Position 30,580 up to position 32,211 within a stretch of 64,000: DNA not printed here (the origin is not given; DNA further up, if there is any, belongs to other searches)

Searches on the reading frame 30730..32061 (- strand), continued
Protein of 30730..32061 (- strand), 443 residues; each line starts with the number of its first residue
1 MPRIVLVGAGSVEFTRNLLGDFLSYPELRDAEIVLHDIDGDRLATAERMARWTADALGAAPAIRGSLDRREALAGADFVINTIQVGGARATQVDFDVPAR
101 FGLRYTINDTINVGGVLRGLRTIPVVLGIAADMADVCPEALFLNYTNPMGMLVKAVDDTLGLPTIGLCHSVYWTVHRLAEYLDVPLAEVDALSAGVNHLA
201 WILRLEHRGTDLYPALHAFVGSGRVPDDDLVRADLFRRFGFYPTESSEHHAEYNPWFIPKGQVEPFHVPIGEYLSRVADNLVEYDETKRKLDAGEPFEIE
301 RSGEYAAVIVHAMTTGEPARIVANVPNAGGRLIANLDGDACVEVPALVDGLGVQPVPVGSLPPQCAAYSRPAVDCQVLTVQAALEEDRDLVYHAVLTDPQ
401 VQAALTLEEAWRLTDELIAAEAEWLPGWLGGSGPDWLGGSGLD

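Call 74: get_annotated_region(hit=H9, flank=8000)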
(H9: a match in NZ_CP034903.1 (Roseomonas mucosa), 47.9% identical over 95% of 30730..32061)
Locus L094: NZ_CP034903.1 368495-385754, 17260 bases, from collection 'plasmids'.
description: Roseomonas mucosa strain AD3 plasmid p1-AD3, complete sequence
organism: Roseomonas mucosa (NCBI taxid 207340)
taxonomy: Bacteria; Pseudomonadota; Alphaproteobacteria; Rhodospirillales; Acetobacteraceae; Roseomonas; Roseomonas mucosa
host: -; source: Homo sapiens,tissue sample; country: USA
typing (MOB-suite, as given by PLSDB): non-mobilizable
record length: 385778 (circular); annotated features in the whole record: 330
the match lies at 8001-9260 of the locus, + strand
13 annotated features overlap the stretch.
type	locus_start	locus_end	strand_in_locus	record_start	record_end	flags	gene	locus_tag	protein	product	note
CDS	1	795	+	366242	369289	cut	-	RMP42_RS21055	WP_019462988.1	efflux RND transporter permease subunit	-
CDS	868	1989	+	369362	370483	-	-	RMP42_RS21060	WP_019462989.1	patatin-like phospholipase family protein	-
CDS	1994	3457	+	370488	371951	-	-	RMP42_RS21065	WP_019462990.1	GntP family permease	-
CDS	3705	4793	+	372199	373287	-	-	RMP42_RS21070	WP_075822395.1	LacI family DNA-binding transcriptional regulator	GO:0006351 - DNA-templated transcription [Evidence IEA]; GO:0045892 - negative regulation of DNA-templated ...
CDS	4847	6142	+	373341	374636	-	-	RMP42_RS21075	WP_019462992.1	sugar ABC transporter substrate-binding protein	-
CDS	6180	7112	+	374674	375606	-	-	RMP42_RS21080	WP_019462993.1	sugar ABC transporter permease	-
CDS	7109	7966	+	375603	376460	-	-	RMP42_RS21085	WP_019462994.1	carbohydrate ABC transporter permease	GO:0008643 - carbohydrate transport [Evidence IEA]; GO:0055085 - transmembrane transport [Evidence IEA]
CDS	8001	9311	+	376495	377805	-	-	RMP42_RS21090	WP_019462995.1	alpha-glucosidase/alpha-galactosidase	-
CDS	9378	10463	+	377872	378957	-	-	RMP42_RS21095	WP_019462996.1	ABC transporter ATP-binding protein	-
CDS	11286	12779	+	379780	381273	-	-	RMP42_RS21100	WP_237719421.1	ABC transporter substrate-binding protein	-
CDS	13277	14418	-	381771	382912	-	-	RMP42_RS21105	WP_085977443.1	IS3 family transposase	-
CDS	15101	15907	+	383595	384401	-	-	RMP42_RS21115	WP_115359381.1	IS5 family transposase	-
CDS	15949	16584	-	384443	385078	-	-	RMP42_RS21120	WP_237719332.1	replication protein RepA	-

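Call 96: search_protein_families(library=ncbifam, proteins=[L084:4911-6191:-, L084:7062-8036:+, L084:8033-8986:+, L084:11397-12494:+], max_evalue=0.00001)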
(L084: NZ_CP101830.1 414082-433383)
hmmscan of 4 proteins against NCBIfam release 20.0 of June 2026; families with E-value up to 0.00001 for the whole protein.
L084:4911-6191:- (426 aa): 3 families
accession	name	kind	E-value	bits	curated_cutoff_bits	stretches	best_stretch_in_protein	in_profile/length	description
TIGR02810.1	agaZ_gatZ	equivalog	5.9e-179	595.3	568.8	1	8-417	2-419/420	D-tagatose-bisphosphate aldolase, class II, non-catalytic subunit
NF012002.0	PRK15458.1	equivalog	4.7e-153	510.3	707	1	7-419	5-425/428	tagatose-bisphosphate aldolase subunit KbaZ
NF011626.0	PRK15052.1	equivalog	2.5e-141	471.3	579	1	8-415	3-416/421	tagatose-bisphosphate aldolase subunit GatZ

L084:7062-8036:+ (324 aa): 1 family
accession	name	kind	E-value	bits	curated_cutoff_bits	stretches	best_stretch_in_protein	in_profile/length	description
NF046058.1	NagK_SO3507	equivalog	1.5e-15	57.5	370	1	96-233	107-243/295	N-acetylglucosamine kinase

L084:8033-8986:+ (317 aa): 15 families
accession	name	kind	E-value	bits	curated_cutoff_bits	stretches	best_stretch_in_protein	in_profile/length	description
NF041128.1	glucosaP_deam_GlmD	equivalog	2e-36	125.9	580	1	31-314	33-321/323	glucosamine-6-phosphate deaminase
NF001484.0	PRK00331.1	subfamily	9.3e-31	106.9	381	2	183-315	458-599/601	isomerizing glutamine--fructose-6-phosphate transaminase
TIGR01135.1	glmS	equivalog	6.9e-30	104.1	418.05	1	31-315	293-605/607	glutamine--fructose-6-phosphate transaminase (isomerizing)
TIGR02815.1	agaS_fam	subfamily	1.6e-18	66.8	529.2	1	31-243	44-276/372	putative sugar isomerase, AgaS family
NF046059.1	NagB_SO3506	equivalog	1.4e-14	54.2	430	1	78-314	86-327/330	glucosamine-6-phosphate deaminase NagB-II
TIGR00393.1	kpsF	subfamily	1.1e-08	35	203.7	0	32-127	3-96/268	KpsF/GutQ family sugar-phosphate isomerase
NF006422.0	PRK08674.1-1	subfamily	3.9e-08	33.1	317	1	16-154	12-138/302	bifunctional phosphoglucose/phosphomannose isomerase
NF003915.0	PRK05441.1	subfamily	4.6e-08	32.4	168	1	76-133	129-186/300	N-acetylmuramic acid 6-phosphate etherase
NF008141.0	PRK10892.1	equivalog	1.8e-07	30.7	505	0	32-125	52-143/328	arabinose-5-phosphate isomerase KdsD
TIGR00274.1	TIGR00274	equivalog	7.9e-07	28.4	302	1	70-129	120-177/291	N-acetylmuramic acid 6-phosphate etherase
NF008481.0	PRK11382.1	equivalog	1.1e-06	28.1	430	0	32-143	47-157/340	fructoselysine 6-phosphate deglycase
NF040776.2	AlsR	equivalog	1.8e-06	27.1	400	1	73-170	173-268/279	transcriptional repressor AlsR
NF008458.0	PRK11337.1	equivalog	2.2e-06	26.9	378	1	76-170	186-280/293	MurR/RpiR family transcriptional regulator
NF008581.0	PRK11543.1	equivalog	6.1e-06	25.5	481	0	32-142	45-152/321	arabinose-5-phosphate isomerase GutQ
TIGR00441.1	gmhA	equivalog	7.8e-06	26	209.45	0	77-132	78-133/154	D-sedoheptulose 7-phosphate isomerase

L084:11397-12494:+ (365 aa): 0 families
